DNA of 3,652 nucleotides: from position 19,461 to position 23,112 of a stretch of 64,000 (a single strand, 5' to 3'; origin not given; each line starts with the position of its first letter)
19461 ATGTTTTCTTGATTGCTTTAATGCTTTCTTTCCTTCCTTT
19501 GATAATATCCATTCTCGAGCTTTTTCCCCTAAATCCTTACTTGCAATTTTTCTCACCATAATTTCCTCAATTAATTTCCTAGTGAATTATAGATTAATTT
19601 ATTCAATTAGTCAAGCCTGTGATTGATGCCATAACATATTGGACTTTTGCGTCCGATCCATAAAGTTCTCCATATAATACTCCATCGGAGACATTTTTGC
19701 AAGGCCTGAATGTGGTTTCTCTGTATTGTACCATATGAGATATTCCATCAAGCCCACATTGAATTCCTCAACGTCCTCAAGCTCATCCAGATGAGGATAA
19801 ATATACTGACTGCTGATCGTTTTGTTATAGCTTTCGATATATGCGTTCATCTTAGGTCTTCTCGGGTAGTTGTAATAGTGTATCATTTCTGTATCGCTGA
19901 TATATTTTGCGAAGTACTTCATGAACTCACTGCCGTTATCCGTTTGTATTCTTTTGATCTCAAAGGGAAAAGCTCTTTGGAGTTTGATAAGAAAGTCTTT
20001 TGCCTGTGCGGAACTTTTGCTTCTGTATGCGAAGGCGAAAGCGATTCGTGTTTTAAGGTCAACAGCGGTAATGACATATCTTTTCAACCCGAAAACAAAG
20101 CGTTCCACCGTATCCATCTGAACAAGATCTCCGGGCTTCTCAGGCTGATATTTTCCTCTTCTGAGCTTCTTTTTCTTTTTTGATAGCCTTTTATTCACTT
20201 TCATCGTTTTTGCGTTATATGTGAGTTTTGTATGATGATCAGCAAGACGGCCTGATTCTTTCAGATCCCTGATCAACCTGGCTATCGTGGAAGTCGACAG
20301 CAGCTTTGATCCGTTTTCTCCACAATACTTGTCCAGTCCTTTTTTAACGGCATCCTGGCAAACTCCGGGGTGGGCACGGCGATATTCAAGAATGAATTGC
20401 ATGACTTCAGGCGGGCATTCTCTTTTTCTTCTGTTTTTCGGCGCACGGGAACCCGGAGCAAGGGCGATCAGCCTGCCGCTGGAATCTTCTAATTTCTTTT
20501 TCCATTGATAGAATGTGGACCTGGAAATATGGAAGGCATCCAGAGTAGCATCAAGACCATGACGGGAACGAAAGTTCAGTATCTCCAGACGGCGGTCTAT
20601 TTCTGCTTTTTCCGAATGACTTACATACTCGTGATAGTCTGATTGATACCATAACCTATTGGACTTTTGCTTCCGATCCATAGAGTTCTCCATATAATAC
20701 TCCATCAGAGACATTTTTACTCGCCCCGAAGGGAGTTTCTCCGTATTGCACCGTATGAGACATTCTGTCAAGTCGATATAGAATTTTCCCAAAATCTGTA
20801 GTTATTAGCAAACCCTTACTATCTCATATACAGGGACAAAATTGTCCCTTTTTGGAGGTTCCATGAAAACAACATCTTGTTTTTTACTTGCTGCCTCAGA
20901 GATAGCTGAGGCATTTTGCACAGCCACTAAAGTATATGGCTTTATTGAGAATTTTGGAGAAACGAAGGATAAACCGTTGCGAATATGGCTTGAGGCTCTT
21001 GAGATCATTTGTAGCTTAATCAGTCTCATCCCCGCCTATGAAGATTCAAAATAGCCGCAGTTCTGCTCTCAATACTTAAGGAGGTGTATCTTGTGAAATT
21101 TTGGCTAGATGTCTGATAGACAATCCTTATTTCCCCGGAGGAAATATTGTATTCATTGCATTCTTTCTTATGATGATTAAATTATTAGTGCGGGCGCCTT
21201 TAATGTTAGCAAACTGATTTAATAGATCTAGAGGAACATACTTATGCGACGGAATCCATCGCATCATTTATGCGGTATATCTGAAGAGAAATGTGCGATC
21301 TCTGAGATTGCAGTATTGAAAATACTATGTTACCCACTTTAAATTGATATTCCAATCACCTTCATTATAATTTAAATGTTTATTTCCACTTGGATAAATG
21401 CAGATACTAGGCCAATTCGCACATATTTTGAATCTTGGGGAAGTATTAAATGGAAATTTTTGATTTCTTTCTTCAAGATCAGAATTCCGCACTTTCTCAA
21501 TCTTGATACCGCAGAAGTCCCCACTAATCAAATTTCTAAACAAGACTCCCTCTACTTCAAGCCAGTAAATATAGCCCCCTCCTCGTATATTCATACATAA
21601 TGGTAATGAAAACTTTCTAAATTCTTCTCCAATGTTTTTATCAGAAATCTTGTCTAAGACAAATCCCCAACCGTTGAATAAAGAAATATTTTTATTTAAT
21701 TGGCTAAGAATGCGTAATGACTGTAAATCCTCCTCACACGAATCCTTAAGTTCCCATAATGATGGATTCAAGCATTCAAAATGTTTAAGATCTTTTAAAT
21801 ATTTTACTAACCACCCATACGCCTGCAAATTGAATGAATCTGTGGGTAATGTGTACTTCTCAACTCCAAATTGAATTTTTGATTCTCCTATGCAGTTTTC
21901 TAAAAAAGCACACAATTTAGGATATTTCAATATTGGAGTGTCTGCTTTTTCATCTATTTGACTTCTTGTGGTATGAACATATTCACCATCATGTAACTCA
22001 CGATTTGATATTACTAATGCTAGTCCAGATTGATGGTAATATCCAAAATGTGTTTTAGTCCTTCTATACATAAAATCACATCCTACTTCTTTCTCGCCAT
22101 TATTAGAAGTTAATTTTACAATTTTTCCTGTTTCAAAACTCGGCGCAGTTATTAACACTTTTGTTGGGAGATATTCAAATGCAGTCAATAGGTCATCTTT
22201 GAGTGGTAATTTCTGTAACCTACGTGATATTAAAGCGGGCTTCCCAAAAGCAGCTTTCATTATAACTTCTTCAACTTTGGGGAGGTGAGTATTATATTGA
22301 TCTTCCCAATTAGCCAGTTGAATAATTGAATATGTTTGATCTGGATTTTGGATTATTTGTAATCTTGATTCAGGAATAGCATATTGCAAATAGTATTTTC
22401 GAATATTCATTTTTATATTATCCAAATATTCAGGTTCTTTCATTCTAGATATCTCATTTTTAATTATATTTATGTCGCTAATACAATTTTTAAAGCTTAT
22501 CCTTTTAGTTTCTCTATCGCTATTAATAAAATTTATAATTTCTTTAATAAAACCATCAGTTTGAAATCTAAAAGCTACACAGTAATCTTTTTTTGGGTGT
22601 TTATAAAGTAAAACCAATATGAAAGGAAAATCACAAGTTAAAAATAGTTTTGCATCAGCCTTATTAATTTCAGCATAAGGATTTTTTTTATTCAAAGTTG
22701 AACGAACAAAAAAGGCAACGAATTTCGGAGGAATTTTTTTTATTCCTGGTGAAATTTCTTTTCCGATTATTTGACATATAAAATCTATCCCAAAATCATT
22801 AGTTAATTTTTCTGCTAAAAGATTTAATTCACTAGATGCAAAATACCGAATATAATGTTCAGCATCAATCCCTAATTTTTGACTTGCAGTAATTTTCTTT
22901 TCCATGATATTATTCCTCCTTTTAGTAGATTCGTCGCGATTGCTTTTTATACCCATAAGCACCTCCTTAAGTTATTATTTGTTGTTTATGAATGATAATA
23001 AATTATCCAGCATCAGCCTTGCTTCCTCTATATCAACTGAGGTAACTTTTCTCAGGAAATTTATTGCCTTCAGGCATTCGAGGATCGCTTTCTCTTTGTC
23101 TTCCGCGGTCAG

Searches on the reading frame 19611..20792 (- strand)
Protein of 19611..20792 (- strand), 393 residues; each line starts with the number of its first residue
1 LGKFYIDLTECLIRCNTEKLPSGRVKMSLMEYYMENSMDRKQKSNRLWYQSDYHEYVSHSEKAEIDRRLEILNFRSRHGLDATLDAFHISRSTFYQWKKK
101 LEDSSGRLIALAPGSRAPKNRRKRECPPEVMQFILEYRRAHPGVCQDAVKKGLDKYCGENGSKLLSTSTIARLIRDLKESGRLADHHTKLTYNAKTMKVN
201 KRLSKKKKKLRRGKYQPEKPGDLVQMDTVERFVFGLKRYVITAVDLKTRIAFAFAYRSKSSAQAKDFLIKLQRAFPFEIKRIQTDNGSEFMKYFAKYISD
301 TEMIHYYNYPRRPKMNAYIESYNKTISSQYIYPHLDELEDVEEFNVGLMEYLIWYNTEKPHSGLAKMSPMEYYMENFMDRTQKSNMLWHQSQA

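Call 4: search_protein_families(library=pfam, proteins=[window:19611-20792:-], max_evalue=0.01)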
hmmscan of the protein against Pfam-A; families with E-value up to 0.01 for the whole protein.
window:19611-20792:- (393 aa): 8 families
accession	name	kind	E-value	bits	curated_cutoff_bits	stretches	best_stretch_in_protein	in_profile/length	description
PF00665.32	rve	-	5e-13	49.6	32.6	1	218-313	2-102/102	Integrase core domain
PF13683.12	rve_3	-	7.2e-13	48.5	26.5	1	307-369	7-67/67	Integrase core domain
PF13518.12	HTH_28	-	3.9e-06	27.3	25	1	67-119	1-52/52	Helix-turn-helix domain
PF13384.12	HTH_23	-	1.5e-05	25.1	24.6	1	63-103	2-43/50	Homeodomain-like domain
PF13333.12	rve_2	-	0.0001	22.8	22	1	338-372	17-51/56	Integrase core domain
PF13565.12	HTH_32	-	0.00076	20.4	33.7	1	93-173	1-72/73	Homeodomain-like domain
PF13610.12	DDE_Tnp_IS240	-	0.0061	17.1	27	0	233-321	13-101/139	DDE domain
PF13551.12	HTH_29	-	0.0088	16.6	28.1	0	89-121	24-56/64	Winged helix-turn helix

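Call 50: search_protein_families(library=ncbifam, proteins=[window:19611-20792:-], max_evalue=0.001)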
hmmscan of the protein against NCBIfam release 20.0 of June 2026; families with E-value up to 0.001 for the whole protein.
window:19611-20792:- (393 aa): 5 families
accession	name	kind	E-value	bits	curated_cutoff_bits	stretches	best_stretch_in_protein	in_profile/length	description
NF033577.2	transpos_IS481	equivalog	2.5e-49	168.3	224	1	68-373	2-284/284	IS481 family transposase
NF033516.0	transpos_IS3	equivalog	1.4e-26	93.7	160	1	69-373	92-369/369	IS3 family transposase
NF033563.0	transpos_IS30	equivalog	2.7e-09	37.2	80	1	119-343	31-251/267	IS30 family transposase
NF033587.1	transpos_IS6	equivalog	5.5e-05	23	125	1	207-330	56-175/202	IS6 family transposase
NF033545.0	transpos_IS630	equivalog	0.00068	19.2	100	0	67-227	1-150/299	IS630 family transposase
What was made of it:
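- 19611..20792 (-): IS481-family transposase. NF033577 E=2.5e-49 (call 50); rve domain (call 4).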

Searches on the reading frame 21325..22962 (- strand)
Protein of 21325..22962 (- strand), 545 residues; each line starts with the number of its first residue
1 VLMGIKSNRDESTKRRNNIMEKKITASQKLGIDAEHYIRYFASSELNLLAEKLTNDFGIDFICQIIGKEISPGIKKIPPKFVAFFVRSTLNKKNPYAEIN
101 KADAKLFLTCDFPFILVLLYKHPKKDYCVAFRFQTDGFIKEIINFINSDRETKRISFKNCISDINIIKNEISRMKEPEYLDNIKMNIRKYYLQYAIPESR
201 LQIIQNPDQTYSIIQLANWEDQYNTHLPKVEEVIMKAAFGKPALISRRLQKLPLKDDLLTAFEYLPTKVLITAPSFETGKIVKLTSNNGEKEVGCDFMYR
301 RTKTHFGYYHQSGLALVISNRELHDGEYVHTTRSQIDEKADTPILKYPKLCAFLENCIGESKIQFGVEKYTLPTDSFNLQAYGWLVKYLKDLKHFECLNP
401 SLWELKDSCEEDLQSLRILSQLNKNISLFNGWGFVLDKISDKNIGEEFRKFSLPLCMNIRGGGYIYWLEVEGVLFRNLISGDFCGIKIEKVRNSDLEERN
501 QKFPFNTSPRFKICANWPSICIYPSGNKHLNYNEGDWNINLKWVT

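Call 4: search_protein_families(library=pfam, proteins=[window:21325-22962:-], max_evalue=0.01)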
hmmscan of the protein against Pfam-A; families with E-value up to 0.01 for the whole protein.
window:21325-22962:- (545 aa): 0 families

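Call 7: search_protein_families(library=ncbifam, proteins=[window:21325-22962:-], max_evalue=0.01)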
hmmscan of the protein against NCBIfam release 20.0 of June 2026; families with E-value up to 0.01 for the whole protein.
window:21325-22962:- (545 aa): 0 families

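Call 40: search_protein_families(library=pfam, proteins=[L005:2-6034:+, P0070, P0063, P0067], max_evalue=0.001)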
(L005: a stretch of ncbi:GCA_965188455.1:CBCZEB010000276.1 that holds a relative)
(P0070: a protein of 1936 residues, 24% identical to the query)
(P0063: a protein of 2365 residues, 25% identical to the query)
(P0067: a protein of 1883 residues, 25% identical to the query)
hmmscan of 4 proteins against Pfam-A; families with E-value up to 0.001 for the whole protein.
L005:2-6034:+ (2010 aa): 3 families
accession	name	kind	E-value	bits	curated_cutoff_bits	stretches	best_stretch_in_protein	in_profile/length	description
PF07705.17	CARDB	-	4.3e-22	78.7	22.7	2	701-829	1-100/101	CARDB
PF19408.5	PKD_6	-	6.9e-13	49.2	25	2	47-125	3-82/82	PKD-like domain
PF18911.6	PKD_4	-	0.0004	20.8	27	0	395-449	33-85/85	PKD domain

P0070 (1936 aa): 3 families
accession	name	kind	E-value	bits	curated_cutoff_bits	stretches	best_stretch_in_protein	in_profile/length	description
PF05593.20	RHS_repeat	-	5e-108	352.3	22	13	193-232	1-37/38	RHS Repeat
PF18962.6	Por_Secre_tail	-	4.1e-10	40.2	27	1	1865-1929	1-67/75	Secretion system C-terminal sorting domain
PF20148.4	DUF6531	-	2.3e-08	34.7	24.1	1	39-110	2-71/74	Domain of unknown function (DUF6531)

P0063 (2365 aa): 7 families
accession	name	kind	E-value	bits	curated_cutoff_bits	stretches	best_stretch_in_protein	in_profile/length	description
PF05593.20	RHS_repeat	-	5.9e-116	377.5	22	16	551-586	1-36/38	RHS Repeat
PF03425.19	CBM_11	-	1.9e-16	61.1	27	1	1591-1684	75-170/182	Carbohydrate binding domain (family 11)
PF13573.12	SprB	-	3.4e-16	59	28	2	2126-2159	3-36/37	SprB repeat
PF21582.3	CBM30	-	5.3e-16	59.5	27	1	2030-2115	77-167/170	Carbohydrate binding domain 30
PF08547.18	CIA30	-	2e-10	41.4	24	1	1536-1669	20-144/157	Complex I intermediate-associated protein 30 (CIA30)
PF20148.4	DUF6531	-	1.2e-08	35.6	24.1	1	44-117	3-74/74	Domain of unknown function (DUF6531)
PF18962.6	Por_Secre_tail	-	1.2e-08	35.5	27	1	2289-2356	3-68/75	Secretion system C-terminal sorting domain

P0067 (1883 aa): 4 families
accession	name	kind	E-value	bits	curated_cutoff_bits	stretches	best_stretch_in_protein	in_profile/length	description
PF05593.20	RHS_repeat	-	2.7e-86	283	22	10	1169-1203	1-35/38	RHS Repeat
PF09136.16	Glucodextran_B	-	1e-15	57.9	27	1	238-319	1-81/83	Glucodextranase, domain B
PF20148.4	DUF6531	-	7.6e-11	42.6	24.1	1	794-873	1-74/74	Domain of unknown function (DUF6531)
PF15283.12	DUF4595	-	9.6e-07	29.4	34.2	0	1120-1253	1-127/202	Domain of unknown function (DUF4595) with porin-like fold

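Call 49: search_protein_families(library=padloc, proteins=[window:21325-22956:-], max_evalue=0.01)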
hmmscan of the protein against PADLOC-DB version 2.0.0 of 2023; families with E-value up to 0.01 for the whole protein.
window:21325-22956:- (543 aa): 0 families
